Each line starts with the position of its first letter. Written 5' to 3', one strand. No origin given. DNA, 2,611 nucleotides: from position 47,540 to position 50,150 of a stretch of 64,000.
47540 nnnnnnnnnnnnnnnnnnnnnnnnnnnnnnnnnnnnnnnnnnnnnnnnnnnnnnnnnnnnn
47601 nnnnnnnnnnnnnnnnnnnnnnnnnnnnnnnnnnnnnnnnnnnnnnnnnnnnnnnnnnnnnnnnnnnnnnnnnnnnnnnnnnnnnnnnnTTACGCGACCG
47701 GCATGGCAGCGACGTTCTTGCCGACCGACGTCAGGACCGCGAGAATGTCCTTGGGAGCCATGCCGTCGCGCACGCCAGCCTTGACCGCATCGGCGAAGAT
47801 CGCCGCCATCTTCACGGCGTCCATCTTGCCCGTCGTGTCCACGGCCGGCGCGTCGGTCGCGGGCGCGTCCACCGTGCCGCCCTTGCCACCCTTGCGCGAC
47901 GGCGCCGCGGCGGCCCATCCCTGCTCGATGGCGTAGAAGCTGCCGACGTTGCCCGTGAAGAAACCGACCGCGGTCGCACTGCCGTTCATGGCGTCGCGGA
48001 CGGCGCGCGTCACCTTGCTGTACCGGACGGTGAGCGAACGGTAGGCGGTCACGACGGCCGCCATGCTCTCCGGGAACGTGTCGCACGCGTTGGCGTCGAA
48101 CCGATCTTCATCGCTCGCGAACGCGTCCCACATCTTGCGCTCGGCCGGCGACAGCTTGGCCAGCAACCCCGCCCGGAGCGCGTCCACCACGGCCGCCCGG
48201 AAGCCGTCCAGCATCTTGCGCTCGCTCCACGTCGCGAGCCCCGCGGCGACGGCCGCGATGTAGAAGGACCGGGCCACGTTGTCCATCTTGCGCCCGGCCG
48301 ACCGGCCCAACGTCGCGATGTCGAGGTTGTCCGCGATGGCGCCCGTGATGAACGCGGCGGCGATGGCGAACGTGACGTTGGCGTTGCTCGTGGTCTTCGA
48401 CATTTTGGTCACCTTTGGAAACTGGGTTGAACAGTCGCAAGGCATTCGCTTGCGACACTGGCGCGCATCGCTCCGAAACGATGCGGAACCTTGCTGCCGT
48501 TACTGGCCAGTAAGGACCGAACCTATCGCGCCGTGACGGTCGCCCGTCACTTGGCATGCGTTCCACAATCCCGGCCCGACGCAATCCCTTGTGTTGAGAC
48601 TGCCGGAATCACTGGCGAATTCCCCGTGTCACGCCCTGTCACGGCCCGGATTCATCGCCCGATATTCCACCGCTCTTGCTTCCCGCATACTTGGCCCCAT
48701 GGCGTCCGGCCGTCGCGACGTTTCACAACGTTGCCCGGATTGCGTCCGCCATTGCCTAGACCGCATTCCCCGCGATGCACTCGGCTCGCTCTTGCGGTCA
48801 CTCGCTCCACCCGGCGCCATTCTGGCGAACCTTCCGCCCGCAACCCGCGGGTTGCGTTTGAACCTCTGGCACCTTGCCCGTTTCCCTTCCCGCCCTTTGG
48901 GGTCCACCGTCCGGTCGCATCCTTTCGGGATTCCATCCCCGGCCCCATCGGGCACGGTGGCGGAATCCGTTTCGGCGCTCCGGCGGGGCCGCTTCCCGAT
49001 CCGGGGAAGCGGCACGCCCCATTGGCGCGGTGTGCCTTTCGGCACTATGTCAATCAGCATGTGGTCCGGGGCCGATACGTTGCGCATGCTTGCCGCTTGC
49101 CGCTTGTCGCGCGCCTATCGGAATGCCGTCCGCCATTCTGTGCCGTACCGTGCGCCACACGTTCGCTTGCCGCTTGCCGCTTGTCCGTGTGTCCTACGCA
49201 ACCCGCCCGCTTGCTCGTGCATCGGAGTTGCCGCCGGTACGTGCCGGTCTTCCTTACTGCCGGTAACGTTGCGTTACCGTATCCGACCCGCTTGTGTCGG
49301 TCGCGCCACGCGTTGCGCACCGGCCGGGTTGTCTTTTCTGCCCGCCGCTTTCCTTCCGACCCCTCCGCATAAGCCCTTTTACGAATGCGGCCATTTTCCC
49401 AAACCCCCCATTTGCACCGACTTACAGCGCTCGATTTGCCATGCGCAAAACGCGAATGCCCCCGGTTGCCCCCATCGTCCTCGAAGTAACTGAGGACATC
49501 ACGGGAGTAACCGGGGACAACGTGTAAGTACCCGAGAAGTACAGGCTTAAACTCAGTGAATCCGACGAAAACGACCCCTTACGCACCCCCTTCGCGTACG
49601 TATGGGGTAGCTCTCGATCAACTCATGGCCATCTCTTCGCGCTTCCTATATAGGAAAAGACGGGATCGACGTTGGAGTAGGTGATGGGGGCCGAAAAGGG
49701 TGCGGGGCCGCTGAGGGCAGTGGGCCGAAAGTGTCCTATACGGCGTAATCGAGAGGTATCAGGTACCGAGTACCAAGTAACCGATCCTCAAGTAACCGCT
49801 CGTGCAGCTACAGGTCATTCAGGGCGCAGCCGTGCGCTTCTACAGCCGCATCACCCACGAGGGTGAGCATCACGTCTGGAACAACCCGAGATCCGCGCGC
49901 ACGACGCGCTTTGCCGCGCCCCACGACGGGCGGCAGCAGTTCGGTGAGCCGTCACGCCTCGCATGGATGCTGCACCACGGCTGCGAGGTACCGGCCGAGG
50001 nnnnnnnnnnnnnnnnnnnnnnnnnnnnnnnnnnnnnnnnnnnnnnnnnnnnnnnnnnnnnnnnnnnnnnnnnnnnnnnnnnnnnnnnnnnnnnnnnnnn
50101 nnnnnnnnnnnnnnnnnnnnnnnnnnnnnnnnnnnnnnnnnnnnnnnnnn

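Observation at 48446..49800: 1.35-kb gene-free control region at the divergence point of the two gene blocks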

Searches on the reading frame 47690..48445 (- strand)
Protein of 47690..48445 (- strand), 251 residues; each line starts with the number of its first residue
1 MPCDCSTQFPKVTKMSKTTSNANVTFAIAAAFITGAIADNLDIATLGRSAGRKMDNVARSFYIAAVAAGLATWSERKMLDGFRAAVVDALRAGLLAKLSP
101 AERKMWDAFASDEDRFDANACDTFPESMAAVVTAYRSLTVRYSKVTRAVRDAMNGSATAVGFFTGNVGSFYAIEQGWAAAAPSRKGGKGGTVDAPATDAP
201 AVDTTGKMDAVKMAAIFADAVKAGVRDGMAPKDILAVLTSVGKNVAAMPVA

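Call 8: search_protein_families(library=pfam, proteins=[window:47690-48445:-], max_evalue=0.01)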
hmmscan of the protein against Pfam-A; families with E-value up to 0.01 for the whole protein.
window:47690-48445:- (251 aa): 0 families

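Call 9: search_protein_families(library=phrogs, proteins=[window:47690-48445:-], max_evalue=0.01)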
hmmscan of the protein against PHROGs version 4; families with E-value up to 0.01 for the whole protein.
window:47690-48445:- (251 aa): 0 families

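Call 15: find_related_loci(query=window:47690-48445:-, collection=viral_contigs, flank=6000)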
Query window:47690-48445:- (251 aa) in viral_contigs; peptide patterns used: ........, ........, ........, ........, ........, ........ (x = any residue, [..] = any of these).
4 stretches matched a pattern, but none encodes a relative of the query by tblastn (E <= 1e-3).

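Call 16: search_dna_similar(query=window:47690-48445:-, collection=phages, mode=protein, max_rows=20)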
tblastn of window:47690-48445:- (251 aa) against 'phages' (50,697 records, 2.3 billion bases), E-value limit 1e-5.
No match.

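Call 22: find_homologous_proteins(query=window:47690-48406:-, max_evalue=0.001)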
Query window:47690-48406:- (238 aa): 1 proteins with E <= 0.001 among 8000 candidates.
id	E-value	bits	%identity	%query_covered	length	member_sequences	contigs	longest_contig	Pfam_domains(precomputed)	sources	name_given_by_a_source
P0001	1.9e-142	490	100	100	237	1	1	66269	-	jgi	jgi:hypothetical protein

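Call 23: find_encoding_contigs(protein=P0001, flank=10000, max_places=5)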
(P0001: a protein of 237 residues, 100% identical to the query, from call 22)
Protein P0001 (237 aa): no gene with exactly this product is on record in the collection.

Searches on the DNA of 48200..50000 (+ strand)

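Call 4: search_dna_similar(query=window:48300-50000:+, collection=phages, mode=distant, max_rows=30)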
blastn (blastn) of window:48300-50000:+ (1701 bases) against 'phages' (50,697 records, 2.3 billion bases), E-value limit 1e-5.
No match.

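Call 13: search_rna_families(source=window, start=48200, end=50000, threshold=evalue, max_evalue=10, show_alignments=3)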
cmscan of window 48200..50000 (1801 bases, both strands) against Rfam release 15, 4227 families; matches with E-value up to 10: 3.
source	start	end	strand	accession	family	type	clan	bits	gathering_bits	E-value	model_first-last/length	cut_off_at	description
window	48853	48886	-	RF01074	RF_site1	Cis-reg; frameshift_element;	-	20.2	40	1.1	1-40/40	no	Putative RNA-dependent RNA polymerase ribosomal frameshift site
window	48925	49057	+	RF02868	ncS037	Gene; sRNA;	-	20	112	1.6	1-152/152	no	Burkholderia sRNA 37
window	49913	50000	-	RF02880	MH_s15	Gene; sRNA;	-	17.1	123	0.15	33-277/277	5'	Mesorhizobail RNA 15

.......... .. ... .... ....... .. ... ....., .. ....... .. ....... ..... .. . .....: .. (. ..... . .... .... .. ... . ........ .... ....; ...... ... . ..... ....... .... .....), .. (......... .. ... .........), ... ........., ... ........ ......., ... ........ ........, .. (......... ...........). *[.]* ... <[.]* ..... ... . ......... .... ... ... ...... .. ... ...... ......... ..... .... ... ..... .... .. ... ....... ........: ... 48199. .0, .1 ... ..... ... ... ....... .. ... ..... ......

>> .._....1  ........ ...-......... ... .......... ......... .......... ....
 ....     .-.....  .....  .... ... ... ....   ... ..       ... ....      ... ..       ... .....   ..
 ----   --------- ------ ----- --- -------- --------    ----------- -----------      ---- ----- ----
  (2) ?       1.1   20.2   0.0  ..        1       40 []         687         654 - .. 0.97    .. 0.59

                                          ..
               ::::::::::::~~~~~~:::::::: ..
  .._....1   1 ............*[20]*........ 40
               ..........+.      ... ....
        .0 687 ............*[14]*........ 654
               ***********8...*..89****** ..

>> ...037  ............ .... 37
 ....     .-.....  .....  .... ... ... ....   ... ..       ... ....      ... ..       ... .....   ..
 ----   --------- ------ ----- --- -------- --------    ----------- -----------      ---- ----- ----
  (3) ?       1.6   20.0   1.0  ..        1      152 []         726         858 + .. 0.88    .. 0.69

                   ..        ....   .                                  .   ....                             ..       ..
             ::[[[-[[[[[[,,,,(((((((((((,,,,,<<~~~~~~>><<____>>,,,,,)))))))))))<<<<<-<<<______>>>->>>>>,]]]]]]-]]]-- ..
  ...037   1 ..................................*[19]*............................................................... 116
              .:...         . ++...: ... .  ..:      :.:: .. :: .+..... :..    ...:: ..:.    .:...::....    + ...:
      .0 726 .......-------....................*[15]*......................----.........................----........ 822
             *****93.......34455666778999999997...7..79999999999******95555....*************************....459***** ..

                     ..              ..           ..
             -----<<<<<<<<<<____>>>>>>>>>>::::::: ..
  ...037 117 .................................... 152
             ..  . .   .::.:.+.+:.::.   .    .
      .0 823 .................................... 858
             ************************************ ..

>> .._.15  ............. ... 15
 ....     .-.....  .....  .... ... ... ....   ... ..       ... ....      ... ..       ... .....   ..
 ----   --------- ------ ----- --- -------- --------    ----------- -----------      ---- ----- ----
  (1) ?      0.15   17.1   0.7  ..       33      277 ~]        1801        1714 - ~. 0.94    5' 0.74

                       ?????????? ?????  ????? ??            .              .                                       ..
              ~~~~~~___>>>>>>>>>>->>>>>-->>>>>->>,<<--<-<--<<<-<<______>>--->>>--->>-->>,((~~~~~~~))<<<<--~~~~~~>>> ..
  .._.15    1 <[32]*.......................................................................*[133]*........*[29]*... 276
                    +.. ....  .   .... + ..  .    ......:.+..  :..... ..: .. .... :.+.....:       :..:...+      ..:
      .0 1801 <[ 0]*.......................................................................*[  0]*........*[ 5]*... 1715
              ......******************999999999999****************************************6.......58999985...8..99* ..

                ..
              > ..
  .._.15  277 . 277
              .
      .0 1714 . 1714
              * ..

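Call 98: build_rna_model(alignment_id=A8, structure=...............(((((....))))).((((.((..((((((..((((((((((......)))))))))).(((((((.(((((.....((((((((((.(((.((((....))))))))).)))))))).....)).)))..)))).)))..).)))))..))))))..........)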
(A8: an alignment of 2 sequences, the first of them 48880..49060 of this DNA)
Model R1 built from alignment A8 (2 sequences, 181 columns); structure: as given.
model positions 181; base pairs 56; branch points 2; effective number of sequences 0.56; information 0.59 bits per position. Calibrated on 0.2 Mb of random sequence (short: E-values are rough).
structure used (alignment columns):
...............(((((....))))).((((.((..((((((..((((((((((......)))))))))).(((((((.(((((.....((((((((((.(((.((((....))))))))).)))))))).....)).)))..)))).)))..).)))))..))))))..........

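Call 99: search_with_rna_model(model_id=R1, sources=[L007, L001, window], max_evalue=10, filters=default)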
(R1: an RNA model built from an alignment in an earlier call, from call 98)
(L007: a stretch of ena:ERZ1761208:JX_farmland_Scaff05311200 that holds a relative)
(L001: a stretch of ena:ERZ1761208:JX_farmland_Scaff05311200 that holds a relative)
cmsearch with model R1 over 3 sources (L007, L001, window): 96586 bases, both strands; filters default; matches with E-value up to 10: 8.
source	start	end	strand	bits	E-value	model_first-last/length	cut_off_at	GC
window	48880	49060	-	228.3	3.6e-58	1-181/181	no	0.67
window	48988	49013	+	12.2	0.18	48-73/181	no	0.77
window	48928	48968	+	9.8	0.76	93-133/181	no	0.71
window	20062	20160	-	7.7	2.7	36-167/181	no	0.7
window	17261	17290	-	7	4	98-128/181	no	0.67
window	48078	48101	+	6.5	5.4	101-124/181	no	0.67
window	17037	17114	-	6.4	5.8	1-181/181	no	0.64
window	61553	61597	+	5.6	9.6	45-157/181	no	0.73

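Call 101: search_dna_similar(query=window:48404-49801:+, collection=plasmids, mode=distant, max_rows=10)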
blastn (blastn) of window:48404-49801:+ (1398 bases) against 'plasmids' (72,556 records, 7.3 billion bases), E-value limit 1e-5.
No match.

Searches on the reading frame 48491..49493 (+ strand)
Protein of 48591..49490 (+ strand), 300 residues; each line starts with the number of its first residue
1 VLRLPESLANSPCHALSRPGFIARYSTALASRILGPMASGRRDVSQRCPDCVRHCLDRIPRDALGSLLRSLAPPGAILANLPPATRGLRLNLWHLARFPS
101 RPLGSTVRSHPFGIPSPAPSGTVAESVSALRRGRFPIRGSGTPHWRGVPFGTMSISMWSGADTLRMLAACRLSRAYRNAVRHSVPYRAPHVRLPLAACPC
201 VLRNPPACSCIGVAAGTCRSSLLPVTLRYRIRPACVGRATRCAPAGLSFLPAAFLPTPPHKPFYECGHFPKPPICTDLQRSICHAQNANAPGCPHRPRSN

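Call 8: search_protein_families(library=pfam, proteins=[window:48491-49372:+, window:48591-49493:+], max_evalue=0.01)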
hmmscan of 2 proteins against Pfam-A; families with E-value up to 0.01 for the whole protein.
window:48491-49372:+ (293 aa): 0 families

window:48591-49493:+ (300 aa): 0 families

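Call 9: search_protein_families(library=phrogs, proteins=[window:48491-49372:+, window:48591-49493:+], max_evalue=0.01)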
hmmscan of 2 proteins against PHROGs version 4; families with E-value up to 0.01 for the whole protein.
window:48491-49372:+ (293 aa): 0 families

window:48591-49493:+ (300 aa): 0 families

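Call 57: search_protein_representatives(protein=window:48591-49490:+)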
Query: 300 residues. Proteins with E-value up to 0.001 (for the whole library): 4; up to 1e-10: 2; up to 1e-30: 1. The best 4 are listed.
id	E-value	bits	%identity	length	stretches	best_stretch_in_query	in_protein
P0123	3.6e-175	598.2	100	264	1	37-300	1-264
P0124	2.9e-12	63.1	41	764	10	95-133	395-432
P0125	4.4e-06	42.7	33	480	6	96-130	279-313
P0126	2.4e-05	40.3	34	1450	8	64-150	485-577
